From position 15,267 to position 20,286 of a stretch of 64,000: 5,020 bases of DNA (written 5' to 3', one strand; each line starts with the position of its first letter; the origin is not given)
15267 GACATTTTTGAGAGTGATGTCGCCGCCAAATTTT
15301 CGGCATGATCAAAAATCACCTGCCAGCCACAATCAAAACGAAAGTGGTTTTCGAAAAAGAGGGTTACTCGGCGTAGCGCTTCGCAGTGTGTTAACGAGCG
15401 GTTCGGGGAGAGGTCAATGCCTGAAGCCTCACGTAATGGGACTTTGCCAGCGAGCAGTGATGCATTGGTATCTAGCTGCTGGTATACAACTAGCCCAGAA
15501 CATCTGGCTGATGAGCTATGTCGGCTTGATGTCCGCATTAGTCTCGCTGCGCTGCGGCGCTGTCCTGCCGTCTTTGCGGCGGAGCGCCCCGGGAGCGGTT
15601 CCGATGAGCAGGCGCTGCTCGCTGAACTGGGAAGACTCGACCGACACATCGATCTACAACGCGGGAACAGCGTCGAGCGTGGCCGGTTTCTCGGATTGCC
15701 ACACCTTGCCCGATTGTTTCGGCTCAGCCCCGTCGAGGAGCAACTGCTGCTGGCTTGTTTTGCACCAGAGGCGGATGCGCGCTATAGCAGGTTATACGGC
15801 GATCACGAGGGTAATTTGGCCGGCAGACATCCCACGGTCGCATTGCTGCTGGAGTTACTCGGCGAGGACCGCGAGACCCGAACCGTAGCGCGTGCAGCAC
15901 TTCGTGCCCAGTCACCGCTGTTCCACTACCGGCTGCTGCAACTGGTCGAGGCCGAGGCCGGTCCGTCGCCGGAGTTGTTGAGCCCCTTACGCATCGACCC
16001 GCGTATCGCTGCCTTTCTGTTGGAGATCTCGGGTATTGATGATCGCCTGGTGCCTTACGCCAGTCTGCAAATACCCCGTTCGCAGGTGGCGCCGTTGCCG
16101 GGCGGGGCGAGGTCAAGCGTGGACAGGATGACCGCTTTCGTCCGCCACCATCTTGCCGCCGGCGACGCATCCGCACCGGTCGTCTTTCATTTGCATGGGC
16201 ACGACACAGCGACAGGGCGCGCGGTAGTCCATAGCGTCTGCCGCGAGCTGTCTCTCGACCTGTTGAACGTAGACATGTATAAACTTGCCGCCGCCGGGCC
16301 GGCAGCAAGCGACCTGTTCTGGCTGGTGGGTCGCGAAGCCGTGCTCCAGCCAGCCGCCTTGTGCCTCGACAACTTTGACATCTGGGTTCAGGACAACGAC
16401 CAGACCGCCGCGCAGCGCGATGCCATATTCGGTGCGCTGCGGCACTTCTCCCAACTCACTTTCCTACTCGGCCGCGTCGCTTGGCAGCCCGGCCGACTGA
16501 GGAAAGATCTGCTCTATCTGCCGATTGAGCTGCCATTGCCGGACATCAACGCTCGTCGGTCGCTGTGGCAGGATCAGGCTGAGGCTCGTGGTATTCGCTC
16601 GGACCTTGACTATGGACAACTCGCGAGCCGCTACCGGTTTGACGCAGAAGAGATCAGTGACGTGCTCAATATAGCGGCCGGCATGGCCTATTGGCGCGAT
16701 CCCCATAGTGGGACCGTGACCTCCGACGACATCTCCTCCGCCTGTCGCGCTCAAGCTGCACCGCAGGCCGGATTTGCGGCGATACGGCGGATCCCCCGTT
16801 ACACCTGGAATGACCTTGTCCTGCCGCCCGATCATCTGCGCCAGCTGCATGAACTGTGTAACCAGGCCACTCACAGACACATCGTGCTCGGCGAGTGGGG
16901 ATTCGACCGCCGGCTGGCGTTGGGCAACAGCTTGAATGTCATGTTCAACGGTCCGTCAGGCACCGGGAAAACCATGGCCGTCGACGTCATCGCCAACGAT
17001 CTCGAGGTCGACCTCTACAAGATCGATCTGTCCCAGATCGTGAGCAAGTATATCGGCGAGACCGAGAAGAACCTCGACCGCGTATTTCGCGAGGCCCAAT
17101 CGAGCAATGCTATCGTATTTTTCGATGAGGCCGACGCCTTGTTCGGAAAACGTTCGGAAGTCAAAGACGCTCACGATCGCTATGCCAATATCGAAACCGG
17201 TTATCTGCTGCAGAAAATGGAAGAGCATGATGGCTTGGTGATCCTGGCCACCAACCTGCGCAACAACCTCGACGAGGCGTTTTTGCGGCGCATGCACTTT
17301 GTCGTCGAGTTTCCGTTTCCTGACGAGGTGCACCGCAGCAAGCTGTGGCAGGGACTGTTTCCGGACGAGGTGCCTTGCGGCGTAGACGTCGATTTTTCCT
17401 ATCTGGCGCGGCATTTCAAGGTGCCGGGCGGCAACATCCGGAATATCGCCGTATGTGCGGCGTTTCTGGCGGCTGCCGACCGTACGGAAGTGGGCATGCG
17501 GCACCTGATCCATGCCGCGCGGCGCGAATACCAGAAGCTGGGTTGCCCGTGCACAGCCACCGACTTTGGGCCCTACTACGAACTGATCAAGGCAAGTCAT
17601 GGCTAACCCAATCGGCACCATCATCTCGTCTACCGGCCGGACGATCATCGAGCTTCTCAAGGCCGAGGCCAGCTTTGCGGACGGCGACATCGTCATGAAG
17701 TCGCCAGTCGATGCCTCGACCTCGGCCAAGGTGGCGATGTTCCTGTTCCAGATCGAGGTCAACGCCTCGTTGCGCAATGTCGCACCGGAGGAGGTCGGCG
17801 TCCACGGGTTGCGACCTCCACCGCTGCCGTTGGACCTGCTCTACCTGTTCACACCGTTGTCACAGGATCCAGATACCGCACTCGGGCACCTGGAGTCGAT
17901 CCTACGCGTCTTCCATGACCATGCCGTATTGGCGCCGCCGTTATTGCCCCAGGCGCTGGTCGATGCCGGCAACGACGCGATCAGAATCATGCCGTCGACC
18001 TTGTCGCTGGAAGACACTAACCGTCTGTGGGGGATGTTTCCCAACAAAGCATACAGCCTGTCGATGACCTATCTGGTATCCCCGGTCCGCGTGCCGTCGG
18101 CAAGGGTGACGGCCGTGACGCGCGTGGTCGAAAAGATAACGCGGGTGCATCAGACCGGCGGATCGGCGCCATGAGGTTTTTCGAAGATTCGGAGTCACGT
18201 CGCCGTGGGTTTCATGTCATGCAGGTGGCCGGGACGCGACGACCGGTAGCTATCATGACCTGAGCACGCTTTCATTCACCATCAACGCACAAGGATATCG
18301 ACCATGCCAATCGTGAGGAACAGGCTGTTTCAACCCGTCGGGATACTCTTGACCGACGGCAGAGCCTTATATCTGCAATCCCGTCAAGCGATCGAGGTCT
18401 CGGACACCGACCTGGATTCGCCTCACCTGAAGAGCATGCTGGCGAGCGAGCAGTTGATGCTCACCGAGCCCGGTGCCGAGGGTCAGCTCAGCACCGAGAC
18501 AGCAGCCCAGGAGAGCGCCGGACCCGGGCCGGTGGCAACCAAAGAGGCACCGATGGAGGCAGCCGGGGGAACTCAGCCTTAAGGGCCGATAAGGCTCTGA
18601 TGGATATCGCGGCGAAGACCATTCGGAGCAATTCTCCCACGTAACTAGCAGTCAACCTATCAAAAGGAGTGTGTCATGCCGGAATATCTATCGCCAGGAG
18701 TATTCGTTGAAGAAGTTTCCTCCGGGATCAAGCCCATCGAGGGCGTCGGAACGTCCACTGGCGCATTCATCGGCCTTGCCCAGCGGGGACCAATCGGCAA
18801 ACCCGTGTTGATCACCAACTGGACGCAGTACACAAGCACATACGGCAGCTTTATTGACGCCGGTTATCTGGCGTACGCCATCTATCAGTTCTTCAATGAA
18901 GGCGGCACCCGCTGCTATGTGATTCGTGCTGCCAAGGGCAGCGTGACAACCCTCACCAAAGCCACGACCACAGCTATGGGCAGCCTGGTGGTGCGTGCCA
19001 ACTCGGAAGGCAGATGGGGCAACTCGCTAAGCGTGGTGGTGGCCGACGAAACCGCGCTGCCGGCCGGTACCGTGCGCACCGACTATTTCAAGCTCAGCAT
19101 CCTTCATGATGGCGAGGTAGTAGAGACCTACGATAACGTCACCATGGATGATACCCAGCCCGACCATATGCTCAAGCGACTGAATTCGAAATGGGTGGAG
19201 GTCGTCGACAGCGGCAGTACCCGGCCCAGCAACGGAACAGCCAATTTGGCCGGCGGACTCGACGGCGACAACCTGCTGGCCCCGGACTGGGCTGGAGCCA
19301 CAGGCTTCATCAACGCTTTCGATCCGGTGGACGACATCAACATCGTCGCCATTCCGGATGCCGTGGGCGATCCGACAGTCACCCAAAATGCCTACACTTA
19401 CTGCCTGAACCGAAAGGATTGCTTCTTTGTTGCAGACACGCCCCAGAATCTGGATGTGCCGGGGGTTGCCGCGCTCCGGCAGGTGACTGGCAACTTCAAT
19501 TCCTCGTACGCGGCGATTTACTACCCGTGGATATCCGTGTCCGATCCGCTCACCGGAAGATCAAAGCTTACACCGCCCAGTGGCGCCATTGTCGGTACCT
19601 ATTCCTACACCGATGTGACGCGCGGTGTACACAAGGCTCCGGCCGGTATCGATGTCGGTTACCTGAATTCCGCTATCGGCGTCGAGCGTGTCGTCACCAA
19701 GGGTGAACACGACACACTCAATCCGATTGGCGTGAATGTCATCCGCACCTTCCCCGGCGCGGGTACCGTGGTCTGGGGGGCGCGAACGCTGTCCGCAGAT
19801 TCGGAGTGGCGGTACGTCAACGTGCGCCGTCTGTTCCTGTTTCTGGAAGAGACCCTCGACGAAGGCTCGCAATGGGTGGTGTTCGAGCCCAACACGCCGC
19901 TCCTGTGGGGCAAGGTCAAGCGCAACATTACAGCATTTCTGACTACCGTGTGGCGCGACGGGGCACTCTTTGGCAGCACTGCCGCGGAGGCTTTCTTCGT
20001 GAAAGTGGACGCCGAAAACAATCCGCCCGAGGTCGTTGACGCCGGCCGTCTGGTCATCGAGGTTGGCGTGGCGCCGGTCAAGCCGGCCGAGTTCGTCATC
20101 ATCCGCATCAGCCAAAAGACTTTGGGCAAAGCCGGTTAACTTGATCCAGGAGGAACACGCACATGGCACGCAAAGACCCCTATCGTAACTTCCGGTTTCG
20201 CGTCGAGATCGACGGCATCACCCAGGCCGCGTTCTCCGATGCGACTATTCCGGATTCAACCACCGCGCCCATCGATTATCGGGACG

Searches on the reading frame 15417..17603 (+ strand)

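Call 35: search_protein_families(library=pfam, proteins=[window:15417-17603:+], max_evalue=0.001)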
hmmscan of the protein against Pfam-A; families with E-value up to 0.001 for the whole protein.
window:15417-17603:+ (729 aa): 3 families
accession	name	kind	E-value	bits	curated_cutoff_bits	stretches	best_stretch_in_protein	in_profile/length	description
PF22977.2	WHD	-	6.9e-37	127.7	27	1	23-215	13-221/221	Winged helix domain, variant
PF00004.35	AAA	-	7.5e-29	101.3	21.2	1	508-633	1-130/131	ATPase family associated with various cellular activities (AAA)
PF13173.12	AAA_14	-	0.00051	20.5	27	0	508-592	5-91/129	AAA domain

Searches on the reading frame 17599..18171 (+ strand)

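Call 35: search_protein_families(library=pfam, proteins=[window:17599-18171:+], max_evalue=0.001)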
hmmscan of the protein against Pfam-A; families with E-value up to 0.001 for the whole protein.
window:17599-18171:+ (191 aa): 1 family
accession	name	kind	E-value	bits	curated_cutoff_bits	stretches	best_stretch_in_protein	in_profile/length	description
PF14065.11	Pvc16_N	-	3.1e-33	115.5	27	1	14-178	4-179/180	Pvc16 N-terminal domain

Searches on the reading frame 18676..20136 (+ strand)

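Call 35: search_protein_families(library=pfam, proteins=[window:18676-20136:+], max_evalue=0.001)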
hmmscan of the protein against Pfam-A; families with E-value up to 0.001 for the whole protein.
window:18676-20136:+ (487 aa): 2 families
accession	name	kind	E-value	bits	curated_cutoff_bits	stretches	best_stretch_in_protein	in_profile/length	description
PF17482.7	Phage_sheath_1C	-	2.2e-16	60.2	26.9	1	374-480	2-103/104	Phage tail sheath C-terminal domain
PF04984.19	Phage_sheath_1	-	2.7e-14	53.8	31.4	1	208-372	8-168/168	Phage tail sheath protein subtilisin-like domain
